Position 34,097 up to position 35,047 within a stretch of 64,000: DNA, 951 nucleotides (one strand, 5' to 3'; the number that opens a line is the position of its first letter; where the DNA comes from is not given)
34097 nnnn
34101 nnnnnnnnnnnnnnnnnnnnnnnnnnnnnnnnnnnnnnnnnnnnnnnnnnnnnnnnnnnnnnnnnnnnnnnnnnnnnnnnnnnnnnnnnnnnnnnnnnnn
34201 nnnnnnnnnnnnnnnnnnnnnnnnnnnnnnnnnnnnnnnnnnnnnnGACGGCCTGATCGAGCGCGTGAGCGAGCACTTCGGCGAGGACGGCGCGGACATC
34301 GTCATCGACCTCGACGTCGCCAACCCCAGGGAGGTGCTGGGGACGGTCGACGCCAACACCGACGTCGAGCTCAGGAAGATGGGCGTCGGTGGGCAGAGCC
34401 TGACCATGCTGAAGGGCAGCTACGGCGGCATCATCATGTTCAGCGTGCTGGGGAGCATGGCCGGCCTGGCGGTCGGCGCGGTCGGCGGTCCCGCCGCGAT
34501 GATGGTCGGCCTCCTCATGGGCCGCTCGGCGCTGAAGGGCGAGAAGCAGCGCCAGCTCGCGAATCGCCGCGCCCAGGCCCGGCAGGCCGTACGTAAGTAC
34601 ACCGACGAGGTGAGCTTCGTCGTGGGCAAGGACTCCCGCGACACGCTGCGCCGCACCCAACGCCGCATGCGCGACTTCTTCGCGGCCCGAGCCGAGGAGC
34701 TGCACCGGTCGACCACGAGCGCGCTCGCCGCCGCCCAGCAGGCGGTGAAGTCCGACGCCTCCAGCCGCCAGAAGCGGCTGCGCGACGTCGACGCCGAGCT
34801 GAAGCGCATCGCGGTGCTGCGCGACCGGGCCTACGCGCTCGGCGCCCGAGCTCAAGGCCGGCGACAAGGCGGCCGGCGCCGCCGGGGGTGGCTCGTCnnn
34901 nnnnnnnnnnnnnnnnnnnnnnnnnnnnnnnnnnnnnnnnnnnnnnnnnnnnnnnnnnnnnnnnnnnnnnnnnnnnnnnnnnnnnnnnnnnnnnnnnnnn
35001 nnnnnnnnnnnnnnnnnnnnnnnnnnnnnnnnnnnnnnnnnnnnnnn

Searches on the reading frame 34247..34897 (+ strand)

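Call 40: search_protein_families(library=pfam, proteins=[window:34247-34897:+], max_evalue=0.01)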
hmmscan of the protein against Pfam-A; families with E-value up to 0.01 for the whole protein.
seq(217 aa): 1 family
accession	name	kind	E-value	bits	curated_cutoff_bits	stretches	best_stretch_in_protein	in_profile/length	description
PF06295.17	ZapG-like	-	0.0029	18.1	33.5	1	84-176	8-103/123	Z-ring associated protein G-like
